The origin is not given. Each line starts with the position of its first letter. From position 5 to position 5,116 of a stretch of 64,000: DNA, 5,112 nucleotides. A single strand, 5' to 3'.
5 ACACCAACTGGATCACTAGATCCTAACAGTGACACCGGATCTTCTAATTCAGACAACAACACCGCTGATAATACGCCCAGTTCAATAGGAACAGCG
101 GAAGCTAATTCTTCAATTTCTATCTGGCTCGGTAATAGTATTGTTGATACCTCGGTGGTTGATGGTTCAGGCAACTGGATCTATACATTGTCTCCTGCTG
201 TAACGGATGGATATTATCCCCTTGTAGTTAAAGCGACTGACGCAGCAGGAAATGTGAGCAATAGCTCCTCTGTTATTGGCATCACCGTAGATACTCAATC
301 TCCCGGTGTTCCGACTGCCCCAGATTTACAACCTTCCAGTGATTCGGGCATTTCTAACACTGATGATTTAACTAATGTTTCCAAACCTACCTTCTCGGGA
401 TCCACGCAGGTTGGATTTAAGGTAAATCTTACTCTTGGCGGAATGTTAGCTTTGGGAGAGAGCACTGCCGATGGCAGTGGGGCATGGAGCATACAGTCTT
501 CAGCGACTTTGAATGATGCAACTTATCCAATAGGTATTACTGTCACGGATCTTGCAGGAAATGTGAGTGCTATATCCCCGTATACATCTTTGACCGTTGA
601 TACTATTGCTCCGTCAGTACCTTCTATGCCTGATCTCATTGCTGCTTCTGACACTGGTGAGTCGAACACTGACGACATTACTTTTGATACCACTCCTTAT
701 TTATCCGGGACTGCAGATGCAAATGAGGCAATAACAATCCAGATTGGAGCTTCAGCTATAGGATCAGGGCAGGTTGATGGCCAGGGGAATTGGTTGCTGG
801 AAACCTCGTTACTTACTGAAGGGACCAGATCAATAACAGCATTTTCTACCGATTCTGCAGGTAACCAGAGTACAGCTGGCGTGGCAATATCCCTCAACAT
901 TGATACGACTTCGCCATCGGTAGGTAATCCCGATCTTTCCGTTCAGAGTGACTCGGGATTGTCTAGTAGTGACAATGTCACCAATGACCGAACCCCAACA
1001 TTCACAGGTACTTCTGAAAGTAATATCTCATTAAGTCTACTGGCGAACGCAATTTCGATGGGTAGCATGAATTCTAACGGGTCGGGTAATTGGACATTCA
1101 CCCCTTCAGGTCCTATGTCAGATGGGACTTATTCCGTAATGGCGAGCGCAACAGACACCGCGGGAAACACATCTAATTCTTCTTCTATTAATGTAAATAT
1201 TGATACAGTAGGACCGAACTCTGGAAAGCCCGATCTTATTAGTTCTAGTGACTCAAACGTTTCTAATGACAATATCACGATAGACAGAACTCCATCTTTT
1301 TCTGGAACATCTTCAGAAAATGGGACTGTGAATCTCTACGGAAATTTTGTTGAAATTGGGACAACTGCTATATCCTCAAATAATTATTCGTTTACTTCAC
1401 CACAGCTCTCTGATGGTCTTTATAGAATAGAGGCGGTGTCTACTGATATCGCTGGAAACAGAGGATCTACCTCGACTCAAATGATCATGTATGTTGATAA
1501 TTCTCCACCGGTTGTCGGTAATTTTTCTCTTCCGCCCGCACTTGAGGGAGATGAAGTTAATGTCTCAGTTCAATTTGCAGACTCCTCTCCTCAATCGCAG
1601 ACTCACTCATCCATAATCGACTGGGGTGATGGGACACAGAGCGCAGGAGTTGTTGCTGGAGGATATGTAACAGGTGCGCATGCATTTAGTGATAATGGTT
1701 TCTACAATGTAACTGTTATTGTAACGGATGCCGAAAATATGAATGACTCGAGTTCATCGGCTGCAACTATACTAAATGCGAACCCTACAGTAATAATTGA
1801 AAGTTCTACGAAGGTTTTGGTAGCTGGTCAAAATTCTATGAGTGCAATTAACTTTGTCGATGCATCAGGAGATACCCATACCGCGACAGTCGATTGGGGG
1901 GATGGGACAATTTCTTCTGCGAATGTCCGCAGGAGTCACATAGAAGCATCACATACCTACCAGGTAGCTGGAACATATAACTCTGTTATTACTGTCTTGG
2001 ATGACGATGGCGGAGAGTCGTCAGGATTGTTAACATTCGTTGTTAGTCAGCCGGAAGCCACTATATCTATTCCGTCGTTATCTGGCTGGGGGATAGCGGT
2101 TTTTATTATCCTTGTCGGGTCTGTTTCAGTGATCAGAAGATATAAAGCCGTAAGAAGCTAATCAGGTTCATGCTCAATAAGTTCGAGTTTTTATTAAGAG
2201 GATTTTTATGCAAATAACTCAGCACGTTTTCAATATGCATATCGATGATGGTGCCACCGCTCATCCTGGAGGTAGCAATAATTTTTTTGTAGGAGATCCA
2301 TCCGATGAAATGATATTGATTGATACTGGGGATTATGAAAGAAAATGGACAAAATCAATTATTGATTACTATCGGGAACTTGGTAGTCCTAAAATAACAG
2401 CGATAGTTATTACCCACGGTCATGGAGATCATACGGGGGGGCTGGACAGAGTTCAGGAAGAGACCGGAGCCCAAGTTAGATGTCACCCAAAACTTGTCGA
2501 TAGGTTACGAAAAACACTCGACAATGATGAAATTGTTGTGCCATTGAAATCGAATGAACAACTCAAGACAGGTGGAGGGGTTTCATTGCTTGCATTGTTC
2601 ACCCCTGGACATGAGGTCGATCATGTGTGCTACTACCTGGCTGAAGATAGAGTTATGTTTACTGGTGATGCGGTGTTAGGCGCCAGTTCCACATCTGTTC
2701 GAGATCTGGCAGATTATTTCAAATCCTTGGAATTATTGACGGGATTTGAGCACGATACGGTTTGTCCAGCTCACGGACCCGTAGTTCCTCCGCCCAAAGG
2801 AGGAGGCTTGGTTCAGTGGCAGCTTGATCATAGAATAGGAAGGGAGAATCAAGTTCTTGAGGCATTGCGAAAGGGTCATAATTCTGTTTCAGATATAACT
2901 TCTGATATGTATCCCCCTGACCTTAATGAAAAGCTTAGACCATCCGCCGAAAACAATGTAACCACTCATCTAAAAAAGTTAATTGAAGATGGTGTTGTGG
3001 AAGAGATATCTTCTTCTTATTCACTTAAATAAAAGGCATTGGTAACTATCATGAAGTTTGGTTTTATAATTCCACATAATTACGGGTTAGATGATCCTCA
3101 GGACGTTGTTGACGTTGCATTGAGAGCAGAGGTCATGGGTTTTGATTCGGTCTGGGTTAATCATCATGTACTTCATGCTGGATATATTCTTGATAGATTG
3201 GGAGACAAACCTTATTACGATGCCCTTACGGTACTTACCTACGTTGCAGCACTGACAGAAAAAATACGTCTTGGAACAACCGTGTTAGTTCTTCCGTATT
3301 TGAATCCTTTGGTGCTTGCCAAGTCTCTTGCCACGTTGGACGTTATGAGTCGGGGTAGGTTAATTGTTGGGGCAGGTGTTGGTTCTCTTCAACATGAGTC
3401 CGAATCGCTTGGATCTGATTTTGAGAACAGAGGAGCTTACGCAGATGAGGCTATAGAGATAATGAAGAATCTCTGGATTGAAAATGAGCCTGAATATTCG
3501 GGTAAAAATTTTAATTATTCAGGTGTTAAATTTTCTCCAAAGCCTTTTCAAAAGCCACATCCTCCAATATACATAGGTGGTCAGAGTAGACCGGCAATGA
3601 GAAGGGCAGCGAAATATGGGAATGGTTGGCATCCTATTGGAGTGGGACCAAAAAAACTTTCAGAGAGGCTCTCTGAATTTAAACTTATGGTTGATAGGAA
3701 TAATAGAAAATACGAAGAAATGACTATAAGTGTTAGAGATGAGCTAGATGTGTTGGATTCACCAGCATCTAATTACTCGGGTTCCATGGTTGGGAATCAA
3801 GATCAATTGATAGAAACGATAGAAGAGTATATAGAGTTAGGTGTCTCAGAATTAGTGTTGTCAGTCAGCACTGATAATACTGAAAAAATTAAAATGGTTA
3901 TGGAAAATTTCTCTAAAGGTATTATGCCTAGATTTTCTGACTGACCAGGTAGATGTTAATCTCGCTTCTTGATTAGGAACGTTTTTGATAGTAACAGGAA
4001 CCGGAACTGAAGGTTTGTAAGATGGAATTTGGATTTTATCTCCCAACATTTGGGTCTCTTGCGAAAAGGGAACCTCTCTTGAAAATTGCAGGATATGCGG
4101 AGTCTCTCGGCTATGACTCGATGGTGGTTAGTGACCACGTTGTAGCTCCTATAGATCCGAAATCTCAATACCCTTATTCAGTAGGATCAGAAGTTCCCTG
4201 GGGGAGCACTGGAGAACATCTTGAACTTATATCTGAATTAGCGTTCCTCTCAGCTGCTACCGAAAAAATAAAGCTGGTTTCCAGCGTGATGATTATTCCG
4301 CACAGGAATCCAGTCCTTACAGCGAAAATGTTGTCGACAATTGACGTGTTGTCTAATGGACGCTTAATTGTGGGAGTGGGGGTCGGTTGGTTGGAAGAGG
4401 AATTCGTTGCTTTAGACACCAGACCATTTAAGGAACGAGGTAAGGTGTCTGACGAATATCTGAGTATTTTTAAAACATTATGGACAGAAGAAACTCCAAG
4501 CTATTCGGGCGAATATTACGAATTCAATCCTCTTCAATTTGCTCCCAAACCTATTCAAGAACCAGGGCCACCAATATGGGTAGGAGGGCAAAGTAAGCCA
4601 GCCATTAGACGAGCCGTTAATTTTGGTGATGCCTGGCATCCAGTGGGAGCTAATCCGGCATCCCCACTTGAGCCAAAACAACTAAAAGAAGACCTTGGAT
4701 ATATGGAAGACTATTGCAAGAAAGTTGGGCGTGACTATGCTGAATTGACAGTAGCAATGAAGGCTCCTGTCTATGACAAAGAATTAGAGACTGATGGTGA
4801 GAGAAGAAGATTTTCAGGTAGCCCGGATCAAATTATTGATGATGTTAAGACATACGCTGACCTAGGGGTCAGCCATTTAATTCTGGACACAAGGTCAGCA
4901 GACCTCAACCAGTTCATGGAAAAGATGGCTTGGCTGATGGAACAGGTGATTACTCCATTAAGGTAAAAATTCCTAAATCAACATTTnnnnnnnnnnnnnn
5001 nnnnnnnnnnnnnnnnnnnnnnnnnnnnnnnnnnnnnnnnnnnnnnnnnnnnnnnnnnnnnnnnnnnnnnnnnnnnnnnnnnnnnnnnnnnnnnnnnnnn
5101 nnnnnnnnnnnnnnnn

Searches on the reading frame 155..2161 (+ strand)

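Call 92: search_protein_families(library=pfam, proteins=[window:155-2161:+], max_evalue=0.00001)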
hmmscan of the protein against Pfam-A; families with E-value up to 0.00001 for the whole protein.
window:155-2161:+ (668 aa): 6 families
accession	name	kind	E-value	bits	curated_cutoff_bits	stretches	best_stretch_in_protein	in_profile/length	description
PF19077.6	Big_13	-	5.5e-85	280.9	27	5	258-351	6-102/102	Bacterial Ig-like domain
PF17936.7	Big_6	-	2.5e-16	60.1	27.6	0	180-241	14-76/83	Bacterial Ig domain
PF18911.6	PKD_4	-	2.1e-15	57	27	2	541-623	1-77/85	PKD domain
PF13750.12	Big_3_3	-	1.1e-09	38.5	27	0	410-456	4-50/157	Bacterial Ig-like domain (group 3)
PF15418.12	DUF4625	-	7.1e-07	30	27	0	16-43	103-130/131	Domain of unknown function (DUF4625)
PF12245.14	Big_3_2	-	3.5e-06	27.6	23.3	0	263-350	41-121/122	Bacterial Ig-like domain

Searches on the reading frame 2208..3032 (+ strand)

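Call 92: search_protein_families(library=pfam, proteins=[window:2208-3032:+], max_evalue=0.00001)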
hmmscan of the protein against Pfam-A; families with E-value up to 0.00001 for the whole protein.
window:2208-3032:+ (274 aa): 4 families
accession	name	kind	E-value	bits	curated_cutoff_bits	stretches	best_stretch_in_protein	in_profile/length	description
PF00753.33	Lactamase_B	-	6.9e-28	98.4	22.7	1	20-189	3-196/196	Metallo-beta-lactamase superfamily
PF12706.13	Lactamase_B_2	-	3.6e-09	37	27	1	60-129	28-107/200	Beta-lactamase superfamily domain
PF17778.7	BLACT_WH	-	5.2e-09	36.4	22.8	1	226-268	1-42/46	Beta-lactamase associated winged helix domain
PF19583.5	ODP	-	8e-08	32.8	27.2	1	24-172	4-158/194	ODP family beta lactamase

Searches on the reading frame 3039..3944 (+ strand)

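Call 92: search_protein_families(library=pfam, proteins=[window:3039-3944:+], max_evalue=0.00001)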
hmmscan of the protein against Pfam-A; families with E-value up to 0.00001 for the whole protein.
window:3039-3944:+ (301 aa): 1 family
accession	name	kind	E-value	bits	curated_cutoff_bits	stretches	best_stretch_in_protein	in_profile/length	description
PF00296.26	Bac_luciferase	-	4.2e-53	181.2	27.9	1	12-232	8-224/314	Luciferase-like monooxygenase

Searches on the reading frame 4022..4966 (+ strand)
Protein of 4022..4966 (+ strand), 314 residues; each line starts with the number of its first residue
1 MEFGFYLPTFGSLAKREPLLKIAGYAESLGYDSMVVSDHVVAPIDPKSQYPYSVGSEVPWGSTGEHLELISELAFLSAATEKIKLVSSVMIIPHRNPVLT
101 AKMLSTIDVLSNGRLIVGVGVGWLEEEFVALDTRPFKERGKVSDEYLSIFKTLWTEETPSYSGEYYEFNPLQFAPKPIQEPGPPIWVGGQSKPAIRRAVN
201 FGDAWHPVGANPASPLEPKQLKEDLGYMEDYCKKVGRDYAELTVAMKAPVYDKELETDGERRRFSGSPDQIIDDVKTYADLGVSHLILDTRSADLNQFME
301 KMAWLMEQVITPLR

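Call 92: search_protein_families(library=pfam, proteins=[window:4022-4966:+], max_evalue=0.00001)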
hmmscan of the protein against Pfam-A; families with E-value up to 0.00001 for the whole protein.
window:4022-4966:+ (314 aa): 1 family
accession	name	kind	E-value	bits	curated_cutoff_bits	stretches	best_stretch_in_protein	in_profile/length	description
PF00296.26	Bac_luciferase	-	8.9e-45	153.8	27.9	1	1-251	1-229/314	Luciferase-like monooxygenase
